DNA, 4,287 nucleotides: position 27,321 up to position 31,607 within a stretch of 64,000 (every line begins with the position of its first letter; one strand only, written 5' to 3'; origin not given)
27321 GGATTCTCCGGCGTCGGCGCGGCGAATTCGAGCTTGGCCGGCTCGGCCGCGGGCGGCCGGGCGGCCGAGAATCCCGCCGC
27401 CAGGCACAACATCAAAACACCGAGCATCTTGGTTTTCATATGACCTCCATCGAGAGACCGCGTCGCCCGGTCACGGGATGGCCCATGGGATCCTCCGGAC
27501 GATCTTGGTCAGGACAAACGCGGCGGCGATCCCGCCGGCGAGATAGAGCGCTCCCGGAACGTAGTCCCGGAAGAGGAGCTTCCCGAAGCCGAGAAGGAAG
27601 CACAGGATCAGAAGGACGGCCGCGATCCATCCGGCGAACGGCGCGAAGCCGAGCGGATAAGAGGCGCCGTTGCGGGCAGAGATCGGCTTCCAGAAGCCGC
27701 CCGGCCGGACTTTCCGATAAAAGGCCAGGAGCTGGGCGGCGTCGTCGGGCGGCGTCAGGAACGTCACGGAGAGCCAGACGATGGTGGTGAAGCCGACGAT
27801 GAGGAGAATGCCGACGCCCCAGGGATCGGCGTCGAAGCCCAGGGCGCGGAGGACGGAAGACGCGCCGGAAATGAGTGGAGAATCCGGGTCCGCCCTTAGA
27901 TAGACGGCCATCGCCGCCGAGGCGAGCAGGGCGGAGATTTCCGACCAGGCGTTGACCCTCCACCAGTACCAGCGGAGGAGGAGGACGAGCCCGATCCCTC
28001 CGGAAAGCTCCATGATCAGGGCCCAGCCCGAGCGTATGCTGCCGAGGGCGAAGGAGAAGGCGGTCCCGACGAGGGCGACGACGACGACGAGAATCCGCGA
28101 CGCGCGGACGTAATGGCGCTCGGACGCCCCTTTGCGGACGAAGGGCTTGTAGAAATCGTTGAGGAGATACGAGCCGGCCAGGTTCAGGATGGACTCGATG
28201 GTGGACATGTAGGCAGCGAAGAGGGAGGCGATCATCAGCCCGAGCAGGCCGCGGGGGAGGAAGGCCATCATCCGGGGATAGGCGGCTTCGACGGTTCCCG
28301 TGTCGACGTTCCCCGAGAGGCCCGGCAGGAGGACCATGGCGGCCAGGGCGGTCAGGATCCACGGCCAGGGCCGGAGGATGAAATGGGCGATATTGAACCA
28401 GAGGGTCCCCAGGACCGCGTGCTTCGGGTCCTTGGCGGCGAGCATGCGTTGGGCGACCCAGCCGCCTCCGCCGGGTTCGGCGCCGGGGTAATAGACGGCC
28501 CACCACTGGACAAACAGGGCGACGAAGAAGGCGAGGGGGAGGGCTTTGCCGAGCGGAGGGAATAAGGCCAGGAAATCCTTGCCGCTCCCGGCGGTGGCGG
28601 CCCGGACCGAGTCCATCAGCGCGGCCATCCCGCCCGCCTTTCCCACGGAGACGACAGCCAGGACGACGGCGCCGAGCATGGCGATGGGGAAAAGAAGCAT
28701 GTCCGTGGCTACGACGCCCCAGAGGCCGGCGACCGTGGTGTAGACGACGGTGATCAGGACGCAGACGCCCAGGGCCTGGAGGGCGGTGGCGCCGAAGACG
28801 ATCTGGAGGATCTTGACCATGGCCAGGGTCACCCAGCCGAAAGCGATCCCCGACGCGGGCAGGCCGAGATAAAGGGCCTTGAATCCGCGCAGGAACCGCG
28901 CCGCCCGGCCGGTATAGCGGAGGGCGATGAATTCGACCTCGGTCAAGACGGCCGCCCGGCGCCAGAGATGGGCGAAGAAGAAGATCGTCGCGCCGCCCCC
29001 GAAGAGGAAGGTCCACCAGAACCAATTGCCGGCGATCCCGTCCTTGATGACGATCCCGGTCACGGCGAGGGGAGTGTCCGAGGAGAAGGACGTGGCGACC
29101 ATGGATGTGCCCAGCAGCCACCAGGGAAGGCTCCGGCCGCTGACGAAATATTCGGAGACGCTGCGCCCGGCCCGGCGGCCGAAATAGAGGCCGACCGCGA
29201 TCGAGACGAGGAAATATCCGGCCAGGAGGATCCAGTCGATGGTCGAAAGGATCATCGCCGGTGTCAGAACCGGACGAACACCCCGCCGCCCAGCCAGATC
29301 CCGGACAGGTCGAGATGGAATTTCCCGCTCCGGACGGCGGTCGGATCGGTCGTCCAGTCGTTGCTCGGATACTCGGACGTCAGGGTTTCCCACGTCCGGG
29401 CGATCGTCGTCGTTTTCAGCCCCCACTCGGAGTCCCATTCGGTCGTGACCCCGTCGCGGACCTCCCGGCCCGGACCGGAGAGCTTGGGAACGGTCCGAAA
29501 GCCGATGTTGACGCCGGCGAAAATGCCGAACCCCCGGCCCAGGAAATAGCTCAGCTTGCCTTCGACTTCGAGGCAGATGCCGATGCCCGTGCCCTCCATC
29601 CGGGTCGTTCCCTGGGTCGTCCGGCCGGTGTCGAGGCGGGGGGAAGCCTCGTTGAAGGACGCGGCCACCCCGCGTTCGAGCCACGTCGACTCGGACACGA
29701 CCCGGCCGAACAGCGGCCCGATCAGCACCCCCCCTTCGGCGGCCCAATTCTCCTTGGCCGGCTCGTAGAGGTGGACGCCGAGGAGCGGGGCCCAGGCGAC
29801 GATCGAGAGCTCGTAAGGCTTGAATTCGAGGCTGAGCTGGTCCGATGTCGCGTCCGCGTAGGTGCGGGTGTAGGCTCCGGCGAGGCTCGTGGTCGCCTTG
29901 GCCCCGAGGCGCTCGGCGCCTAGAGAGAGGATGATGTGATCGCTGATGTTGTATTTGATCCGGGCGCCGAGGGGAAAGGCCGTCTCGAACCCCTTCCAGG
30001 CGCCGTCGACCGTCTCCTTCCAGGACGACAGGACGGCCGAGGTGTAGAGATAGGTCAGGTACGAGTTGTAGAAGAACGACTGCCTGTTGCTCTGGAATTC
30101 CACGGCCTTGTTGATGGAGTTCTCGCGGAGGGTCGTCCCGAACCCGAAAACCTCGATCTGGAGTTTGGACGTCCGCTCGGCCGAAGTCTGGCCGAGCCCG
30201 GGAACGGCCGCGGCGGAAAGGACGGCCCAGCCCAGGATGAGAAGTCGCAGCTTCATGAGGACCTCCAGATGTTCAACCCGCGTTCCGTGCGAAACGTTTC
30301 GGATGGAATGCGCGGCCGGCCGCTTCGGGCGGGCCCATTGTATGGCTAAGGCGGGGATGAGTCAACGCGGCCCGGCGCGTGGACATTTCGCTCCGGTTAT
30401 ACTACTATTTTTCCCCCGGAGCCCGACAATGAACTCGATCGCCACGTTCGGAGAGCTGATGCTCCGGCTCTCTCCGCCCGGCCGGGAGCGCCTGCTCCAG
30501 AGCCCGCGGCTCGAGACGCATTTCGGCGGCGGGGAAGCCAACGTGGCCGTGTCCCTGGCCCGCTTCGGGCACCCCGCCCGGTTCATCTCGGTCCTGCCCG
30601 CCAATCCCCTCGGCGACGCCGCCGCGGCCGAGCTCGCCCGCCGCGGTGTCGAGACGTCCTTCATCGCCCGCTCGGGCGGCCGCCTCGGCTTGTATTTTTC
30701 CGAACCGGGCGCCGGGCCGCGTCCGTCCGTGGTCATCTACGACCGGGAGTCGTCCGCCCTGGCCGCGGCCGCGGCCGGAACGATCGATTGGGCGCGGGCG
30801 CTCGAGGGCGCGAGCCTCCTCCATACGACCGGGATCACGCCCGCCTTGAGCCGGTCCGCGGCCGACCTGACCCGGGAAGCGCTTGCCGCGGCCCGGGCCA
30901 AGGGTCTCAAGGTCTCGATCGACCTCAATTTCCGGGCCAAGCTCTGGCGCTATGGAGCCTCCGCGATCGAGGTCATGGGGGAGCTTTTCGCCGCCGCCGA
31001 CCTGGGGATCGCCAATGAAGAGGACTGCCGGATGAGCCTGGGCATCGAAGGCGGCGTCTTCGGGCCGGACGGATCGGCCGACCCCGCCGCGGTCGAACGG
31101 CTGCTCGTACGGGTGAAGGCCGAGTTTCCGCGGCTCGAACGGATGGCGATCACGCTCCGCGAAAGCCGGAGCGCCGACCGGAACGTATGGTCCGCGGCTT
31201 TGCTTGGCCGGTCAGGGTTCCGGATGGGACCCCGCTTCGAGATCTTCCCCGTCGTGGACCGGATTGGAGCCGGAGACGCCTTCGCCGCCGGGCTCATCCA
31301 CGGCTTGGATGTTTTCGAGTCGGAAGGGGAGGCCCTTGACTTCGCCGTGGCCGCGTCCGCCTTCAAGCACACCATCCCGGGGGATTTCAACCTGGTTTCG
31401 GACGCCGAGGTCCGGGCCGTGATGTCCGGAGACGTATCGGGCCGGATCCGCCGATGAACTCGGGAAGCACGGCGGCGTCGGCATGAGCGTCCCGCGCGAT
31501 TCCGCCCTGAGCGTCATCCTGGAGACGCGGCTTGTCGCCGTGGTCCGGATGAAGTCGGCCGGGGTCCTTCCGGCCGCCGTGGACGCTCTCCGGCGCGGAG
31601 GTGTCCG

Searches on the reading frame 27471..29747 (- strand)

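Call 59: search_protein_families(library=pfam, proteins=[window:27471-29747:-], max_evalue=0.00001)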
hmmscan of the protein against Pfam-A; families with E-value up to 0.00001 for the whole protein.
window:27471-29747:- (758 aa): 1 family
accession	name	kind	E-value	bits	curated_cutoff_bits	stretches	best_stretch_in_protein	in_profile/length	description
PF00474.23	SSF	-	8.3e-36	124.2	22.8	1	200-600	1-396/406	Sodium:solute symporter family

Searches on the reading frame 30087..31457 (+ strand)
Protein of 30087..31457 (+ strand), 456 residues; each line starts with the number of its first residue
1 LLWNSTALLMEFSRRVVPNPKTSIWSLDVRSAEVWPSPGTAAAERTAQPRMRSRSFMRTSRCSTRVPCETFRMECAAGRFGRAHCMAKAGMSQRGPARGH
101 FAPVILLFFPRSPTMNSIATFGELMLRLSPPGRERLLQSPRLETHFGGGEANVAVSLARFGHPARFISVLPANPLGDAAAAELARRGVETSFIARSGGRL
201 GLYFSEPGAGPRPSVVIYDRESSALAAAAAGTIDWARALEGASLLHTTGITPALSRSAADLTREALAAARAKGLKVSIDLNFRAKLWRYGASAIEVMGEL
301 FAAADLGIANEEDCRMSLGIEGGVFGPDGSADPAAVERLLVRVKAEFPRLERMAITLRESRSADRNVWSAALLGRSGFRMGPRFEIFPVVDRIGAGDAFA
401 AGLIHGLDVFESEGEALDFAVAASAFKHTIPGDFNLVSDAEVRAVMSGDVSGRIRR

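Call 59: search_protein_families(library=pfam, proteins=[window:30087-31457:+], max_evalue=0.00001)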
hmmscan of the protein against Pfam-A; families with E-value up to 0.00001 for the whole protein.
window:30087-31457:+ (456 aa): 1 family
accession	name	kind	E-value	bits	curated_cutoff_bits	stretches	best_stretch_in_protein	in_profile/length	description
PF00294.29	PfkB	-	1.2e-29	104.1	25.8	1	115-428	1-290/302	pfkB family carbohydrate kinase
